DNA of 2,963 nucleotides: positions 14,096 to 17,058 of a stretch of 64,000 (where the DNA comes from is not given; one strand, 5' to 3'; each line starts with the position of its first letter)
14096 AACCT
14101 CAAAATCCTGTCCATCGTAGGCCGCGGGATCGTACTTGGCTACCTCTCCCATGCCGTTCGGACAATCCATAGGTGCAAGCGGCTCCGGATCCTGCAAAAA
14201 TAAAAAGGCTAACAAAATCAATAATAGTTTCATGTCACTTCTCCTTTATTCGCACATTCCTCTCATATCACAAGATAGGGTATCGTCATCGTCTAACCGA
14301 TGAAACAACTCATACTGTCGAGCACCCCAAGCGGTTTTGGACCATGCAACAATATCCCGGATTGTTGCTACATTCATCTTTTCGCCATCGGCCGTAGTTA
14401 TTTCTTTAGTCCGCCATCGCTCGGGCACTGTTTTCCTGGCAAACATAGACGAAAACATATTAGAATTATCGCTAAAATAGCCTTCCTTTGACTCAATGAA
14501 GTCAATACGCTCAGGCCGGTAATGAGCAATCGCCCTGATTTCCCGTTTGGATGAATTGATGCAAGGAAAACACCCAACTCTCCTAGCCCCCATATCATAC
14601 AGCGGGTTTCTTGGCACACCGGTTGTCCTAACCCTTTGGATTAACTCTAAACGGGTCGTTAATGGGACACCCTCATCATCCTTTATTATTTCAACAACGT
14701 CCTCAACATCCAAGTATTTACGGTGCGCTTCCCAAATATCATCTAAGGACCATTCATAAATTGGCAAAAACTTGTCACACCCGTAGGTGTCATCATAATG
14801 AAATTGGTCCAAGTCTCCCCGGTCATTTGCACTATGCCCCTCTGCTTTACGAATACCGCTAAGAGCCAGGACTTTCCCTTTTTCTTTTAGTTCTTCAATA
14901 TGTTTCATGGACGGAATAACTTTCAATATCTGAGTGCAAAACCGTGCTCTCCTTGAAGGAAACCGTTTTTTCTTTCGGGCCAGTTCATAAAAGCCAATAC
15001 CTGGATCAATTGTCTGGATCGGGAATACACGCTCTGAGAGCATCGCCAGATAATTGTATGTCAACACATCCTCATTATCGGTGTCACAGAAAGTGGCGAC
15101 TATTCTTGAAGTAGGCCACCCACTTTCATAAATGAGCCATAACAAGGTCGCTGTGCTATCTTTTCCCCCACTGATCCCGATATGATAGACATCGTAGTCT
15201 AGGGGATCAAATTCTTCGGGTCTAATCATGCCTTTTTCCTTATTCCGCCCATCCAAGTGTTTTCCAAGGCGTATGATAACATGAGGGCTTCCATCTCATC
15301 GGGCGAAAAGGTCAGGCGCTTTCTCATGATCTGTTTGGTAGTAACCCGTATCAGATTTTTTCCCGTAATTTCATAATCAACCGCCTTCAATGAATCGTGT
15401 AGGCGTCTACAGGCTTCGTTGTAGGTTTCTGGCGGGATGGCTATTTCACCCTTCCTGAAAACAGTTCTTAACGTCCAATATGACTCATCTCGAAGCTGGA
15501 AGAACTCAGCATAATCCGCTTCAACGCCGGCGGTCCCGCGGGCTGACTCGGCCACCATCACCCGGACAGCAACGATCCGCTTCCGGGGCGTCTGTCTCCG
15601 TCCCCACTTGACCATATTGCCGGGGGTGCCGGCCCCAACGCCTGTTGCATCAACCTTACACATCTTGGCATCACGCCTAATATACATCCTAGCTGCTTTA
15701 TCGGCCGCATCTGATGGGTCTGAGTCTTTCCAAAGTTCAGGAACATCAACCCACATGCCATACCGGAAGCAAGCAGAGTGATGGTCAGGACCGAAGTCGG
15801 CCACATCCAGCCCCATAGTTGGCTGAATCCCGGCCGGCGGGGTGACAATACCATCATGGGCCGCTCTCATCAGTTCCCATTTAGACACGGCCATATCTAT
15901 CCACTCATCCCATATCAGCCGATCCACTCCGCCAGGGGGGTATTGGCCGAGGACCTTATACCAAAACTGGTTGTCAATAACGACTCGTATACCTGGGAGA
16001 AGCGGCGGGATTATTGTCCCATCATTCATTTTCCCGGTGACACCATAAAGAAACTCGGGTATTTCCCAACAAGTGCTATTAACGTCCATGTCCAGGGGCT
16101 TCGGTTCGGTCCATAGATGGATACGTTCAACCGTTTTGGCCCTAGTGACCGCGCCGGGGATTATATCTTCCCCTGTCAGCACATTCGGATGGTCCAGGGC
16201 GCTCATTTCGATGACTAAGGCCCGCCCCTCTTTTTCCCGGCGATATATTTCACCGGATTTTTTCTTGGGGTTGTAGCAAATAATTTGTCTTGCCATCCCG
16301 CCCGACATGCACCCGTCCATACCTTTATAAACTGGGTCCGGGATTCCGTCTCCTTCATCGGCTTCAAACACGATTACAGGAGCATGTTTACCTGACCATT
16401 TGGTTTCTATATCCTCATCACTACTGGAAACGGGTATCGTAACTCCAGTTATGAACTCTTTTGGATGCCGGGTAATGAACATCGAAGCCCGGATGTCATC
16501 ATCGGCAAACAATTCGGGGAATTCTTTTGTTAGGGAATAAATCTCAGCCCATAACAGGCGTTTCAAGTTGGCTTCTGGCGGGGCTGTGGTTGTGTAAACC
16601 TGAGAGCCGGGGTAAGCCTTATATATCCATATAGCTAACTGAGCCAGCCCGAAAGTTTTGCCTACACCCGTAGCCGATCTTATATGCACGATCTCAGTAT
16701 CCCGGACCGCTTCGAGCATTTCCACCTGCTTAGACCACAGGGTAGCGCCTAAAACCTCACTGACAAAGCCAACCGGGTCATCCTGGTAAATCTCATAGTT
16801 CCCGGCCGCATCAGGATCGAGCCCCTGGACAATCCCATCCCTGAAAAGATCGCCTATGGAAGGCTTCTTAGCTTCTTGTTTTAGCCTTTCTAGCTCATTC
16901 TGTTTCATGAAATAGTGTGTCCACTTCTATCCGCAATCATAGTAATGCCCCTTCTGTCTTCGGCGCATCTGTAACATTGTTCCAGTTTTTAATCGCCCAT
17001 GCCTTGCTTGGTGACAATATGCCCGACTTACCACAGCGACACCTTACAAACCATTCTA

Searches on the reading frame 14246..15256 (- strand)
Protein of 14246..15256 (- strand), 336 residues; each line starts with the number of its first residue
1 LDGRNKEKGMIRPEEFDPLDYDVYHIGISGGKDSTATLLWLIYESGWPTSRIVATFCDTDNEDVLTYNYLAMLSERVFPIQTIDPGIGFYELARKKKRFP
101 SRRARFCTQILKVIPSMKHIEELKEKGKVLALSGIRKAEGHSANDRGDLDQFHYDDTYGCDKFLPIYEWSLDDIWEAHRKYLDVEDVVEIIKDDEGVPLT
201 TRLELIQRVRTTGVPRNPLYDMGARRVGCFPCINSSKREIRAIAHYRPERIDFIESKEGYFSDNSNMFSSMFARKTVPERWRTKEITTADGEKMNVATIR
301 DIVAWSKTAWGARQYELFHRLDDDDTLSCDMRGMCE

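Call 13: search_protein_families(library=phrogs, proteins=[window:14246-15256:-], max_evalue=0.001)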
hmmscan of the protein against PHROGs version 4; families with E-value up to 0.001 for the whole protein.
window:14246-15256:- (336 aa): 4 families
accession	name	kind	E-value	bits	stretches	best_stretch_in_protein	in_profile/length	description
phrog_424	-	moron, auxiliary metabolic gene and host takeover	1.7e-38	133.8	1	11-286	150-385/460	phosphoadenosine phosphosulfate reductase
phrog_15238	-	unknown function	8.8e-12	46.4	2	24-81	14-68/215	-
phrog_2302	-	moron, auxiliary metabolic gene and host takeover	6.2e-06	26.4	0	122-179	155-214/381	phosphoadenosine phosphosulfate reductase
phrog_31067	-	unknown function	0.00082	20.5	0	26-66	26-63/68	-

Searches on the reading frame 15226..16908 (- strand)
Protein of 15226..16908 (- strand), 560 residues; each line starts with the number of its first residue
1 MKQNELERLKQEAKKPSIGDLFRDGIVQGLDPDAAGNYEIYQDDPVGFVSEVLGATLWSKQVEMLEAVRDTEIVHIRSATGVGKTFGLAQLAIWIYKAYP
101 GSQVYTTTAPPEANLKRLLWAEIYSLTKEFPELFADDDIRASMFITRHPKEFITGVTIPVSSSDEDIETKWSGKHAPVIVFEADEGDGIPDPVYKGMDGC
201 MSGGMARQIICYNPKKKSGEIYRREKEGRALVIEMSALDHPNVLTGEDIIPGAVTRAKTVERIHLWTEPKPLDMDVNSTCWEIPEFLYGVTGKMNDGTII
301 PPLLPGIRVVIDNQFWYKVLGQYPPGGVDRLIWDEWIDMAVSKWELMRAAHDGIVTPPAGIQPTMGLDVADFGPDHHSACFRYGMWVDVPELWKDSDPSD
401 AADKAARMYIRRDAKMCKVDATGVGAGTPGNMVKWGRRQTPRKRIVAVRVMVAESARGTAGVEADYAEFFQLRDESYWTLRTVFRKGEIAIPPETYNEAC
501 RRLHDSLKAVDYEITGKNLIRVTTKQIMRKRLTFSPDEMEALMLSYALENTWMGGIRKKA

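Call 11: search_protein_families(library=pfam, proteins=[window:15226-16908:-])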
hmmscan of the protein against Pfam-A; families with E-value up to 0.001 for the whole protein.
window:15226-16908:- (560 aa): 0 families

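Call 13: search_protein_families(library=phrogs, proteins=[window:15226-16908:-], max_evalue=0.001)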
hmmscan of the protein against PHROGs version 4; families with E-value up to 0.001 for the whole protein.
window:15226-16908:- (560 aa): 2 families
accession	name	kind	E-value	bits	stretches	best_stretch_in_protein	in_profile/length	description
phrog_2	-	head and packaging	2.7e-14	53.9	1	33-549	250-590/807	terminase large subunit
phrog_5902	-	unknown function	8.7e-14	52.6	1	39-222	16-200/359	-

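Call 32: search_dna_similar(query=window:15226-16908:-, collection=phages, mode=protein, max_rows=15, max_evalue=0.001)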
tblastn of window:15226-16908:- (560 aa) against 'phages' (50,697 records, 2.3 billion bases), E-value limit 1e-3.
Records with a match: 315; places in all: 317; records where one place covers at least 80% of the query: 221.
Best place of each record, by identity: <60% 315.
By first word of the organism name: Salinibacter 185; Arthrobacter 29; Microbacterium 29; Clostridium 18; Streptomyces 15; Caudoviricetes 4; Bacillus 4; Bordetella 4; Curtobacterium 3; Clostridioides 3; and 15 more.
By host as written in the record: Salinibacter ruber M8 185; Arthrobacter sp. ATCC 21022 26; - 14; Streptomyces griseus ATCC 10137 10; Microbacterium foliorum NRRL B-24224 SEA 9; Microbacterium foliorum NRRL B-24224 8; Clostridium perfringens 7; Microbacterium paraoxydans NWU1 6; and 32 more.
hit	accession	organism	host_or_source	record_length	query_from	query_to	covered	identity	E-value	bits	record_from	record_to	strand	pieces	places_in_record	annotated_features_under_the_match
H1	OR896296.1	Salinibacter phage 5_12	Salinibacter ruber M8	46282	3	556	99%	35.9%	3e-86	298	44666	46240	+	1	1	5_12_60: hypothetical protein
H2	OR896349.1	Salinibacter phage B2_17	Salinibacter ruber M8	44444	3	556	99%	35.7%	2e-86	298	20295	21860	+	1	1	B2_17_39: hypothetical protein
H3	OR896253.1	Salinibacter phage 3_10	Salinibacter ruber M8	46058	3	556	99%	35.7%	2e-86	298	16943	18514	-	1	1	3_10_19: hypothetical protein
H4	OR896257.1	Salinibacter phage 3_14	Salinibacter ruber M8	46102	3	556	99%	35.7%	2e-86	298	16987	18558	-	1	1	3_14_19: hypothetical protein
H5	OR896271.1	Salinibacter phage 3_8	Salinibacter ruber M8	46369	3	556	99%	35.7%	2e-86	298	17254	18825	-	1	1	3_8_19: hypothetical protein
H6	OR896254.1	Salinibacter phage 3_11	Salinibacter ruber M8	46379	3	556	99%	35.7%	2e-86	298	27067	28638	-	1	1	3_11_30: hypothetical protein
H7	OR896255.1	Salinibacter phage 3_12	Salinibacter ruber M8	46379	3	556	99%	35.7%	2e-86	298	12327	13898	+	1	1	3_12_22: hypothetical protein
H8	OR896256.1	Salinibacter phage 3_13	Salinibacter ruber M8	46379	3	556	99%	35.7%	2e-86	298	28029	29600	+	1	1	3_13_43: hypothetical protein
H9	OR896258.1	Salinibacter phage 3_15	Salinibacter ruber M8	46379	3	556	99%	35.7%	2e-86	298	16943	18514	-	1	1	3_15_19: hypothetical protein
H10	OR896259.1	Salinibacter phage 3_16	Salinibacter ruber M8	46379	3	556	99%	35.7%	2e-86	298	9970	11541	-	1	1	3_16_10: hypothetical protein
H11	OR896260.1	Salinibacter phage 3_17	Salinibacter ruber M8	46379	3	556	99%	35.7%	2e-86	298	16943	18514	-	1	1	3_17_19: hypothetical protein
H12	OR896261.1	Salinibacter phage 3_18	Salinibacter ruber M8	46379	3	556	99%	35.7%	2e-86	298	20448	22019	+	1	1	3_18_36: hypothetical protein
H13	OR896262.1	Salinibacter phage 3_19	Salinibacter ruber M8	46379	3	556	99%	35.7%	2e-86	298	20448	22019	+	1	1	3_19_36: hypothetical protein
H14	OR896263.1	Salinibacter phage 3_1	Salinibacter ruber M8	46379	3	556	99%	35.7%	2e-86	298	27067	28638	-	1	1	3_1_30: hypothetical protein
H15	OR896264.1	Salinibacter phage 3_20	Salinibacter ruber M8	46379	3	556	99%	35.7%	2e-86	298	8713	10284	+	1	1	3_20_15: hypothetical protein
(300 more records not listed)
